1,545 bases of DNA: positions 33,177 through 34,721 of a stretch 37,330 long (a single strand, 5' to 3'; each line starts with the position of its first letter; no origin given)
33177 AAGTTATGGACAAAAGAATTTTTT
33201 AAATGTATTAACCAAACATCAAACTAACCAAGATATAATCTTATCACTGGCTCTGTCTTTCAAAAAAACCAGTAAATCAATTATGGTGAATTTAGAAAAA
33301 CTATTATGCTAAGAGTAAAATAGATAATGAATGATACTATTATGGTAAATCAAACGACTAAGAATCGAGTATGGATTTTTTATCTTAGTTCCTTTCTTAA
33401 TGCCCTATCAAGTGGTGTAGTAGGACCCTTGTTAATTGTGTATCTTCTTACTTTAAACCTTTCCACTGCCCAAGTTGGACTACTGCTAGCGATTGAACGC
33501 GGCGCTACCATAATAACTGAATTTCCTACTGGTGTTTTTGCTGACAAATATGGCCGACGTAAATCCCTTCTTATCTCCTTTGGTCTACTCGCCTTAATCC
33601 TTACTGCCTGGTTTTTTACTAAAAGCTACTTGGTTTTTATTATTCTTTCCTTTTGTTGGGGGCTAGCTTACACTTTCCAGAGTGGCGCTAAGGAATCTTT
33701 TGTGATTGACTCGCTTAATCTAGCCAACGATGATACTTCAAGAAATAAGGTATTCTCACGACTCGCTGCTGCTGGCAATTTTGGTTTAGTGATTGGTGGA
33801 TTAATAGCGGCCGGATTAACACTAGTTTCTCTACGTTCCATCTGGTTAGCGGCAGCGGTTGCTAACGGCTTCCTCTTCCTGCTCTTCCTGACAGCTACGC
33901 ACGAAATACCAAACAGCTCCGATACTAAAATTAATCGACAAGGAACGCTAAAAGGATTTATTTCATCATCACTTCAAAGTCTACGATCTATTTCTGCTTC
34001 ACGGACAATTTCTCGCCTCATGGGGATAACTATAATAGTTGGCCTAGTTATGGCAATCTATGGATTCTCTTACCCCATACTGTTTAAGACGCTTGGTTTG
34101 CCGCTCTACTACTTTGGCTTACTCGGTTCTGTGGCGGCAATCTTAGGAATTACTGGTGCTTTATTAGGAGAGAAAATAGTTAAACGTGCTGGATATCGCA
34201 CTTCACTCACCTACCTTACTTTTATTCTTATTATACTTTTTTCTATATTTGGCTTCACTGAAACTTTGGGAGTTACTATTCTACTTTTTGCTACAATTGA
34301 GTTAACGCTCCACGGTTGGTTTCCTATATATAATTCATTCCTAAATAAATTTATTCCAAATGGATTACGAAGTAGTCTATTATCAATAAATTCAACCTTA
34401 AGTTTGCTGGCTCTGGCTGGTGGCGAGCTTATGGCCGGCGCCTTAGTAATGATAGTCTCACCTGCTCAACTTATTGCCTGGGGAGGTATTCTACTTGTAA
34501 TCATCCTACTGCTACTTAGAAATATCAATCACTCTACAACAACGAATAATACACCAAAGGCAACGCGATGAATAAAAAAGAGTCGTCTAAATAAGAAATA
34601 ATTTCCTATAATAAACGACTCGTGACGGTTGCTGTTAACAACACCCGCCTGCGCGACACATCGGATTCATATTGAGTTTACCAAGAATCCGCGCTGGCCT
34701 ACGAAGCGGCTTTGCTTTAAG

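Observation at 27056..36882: Repeat-bounded ~9.8 kb island with three radical SAM/SPASM plus Cys-rich micro-ORF modules: candidate undescribed RiPP system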

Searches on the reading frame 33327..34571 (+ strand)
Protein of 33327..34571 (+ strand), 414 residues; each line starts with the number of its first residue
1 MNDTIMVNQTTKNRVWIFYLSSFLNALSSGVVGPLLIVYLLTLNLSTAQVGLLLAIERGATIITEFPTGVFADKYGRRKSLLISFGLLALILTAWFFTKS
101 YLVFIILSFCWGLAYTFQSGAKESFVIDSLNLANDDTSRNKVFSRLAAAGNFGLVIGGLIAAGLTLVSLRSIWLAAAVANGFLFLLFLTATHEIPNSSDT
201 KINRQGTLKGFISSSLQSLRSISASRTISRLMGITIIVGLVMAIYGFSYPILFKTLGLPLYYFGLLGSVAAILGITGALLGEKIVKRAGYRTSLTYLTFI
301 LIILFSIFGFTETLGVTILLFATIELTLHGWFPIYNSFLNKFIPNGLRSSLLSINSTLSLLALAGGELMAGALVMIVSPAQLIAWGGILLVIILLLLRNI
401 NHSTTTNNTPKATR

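Call 5: search_protein_families(library=pfam, proteins=[window:33327-34571:+], max_evalue=0.01)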
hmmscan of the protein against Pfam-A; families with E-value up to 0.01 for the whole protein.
window:33327-34571:+ (414 aa): 2 families
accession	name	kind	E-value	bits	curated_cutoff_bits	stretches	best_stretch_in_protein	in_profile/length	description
PF07690.21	MFS_1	-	8.2e-32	110.9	33.4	1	19-364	2-344/347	Major Facilitator Superfamily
PF12832.13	MFS_1_like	-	1.5e-09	37.9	25.2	1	30-378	16-366/373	MFS_1 like family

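Call 6: search_protein_families(library=ncbifam, proteins=[window:33327-34571:+], max_evalue=0.1)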
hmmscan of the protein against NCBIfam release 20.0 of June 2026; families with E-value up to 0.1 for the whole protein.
window:33327-34571:+ (414 aa): 16 families
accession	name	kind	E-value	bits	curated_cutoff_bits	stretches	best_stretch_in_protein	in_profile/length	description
NF000049.1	tet_MFS_40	exception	1.9e-12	47.1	800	1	17-395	11-392/406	tetracycline efflux MFS transporter Tet(40)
TIGR00900.1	2A0121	subfamily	3.7e-11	43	319.6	1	16-374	2-360/364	H+ Antiporter protein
NF000043.1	tet_MFS_P_a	exception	5.7e-11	41.8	750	1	6-396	1-396/420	tetracycline efflux MFS transporter TetA(P)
NF012174.0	tet_MFS_A_B_C_D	equivalog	4e-10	39.1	475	1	16-288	5-271/382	Tet(A)/Tet(B)/Tet(C) family tetracycline efflux MFS transporter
TIGR00880.1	2_A_01_02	superfamily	1.2e-07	31.9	131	1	59-189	9-136/141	multidrug resistance protein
NF012193.0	tet_MFS_A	exception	3.4e-06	26.3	840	1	17-288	7-281/394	tetracycline efflux MFS transporter Tet(A)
NF000089.1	qac_MFS_AB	exception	5.9e-06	25.3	900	1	66-167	72-174/514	QacA/B family quaternary ammonium compound efflux MFS transporter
TIGR00895.1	2A0115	subfamily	6.9e-06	25.2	418.55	2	40-193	44-194/398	aromatic acid/H+ symport family MFS transporter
NF040872.1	MFS_HP1165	exception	5.1e-05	22.5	700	1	15-224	5-211/385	HP1165 family MFS efflux transporter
NF002962.0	PRK03633.1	equivalog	7.2e-05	22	361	1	31-91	218-278/382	MFS transporter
NF007792.0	PRK10489.1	equivalog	0.00026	20.1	324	1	20-400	24-398/419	enterobactin transporter EntS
TIGR00886.1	2A0108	subfamily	0.00082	18.6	311.7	1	22-170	9-155/368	NarK family nitrate/nitrite MFS transporter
TIGR00893.1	2A0114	subfamily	0.0014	17.6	395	1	43-379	24-373/399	D-galactonate transporter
NF052575.1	MFS_efflux_Tap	equivalog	0.0023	17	625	1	62-374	53-368/401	multidrug efflux MFS transporter Tap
TIGR00891.1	2A0112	subfamily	0.0027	16.8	552.9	1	61-199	60-193/405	sialate:H+ symport family MFS transporter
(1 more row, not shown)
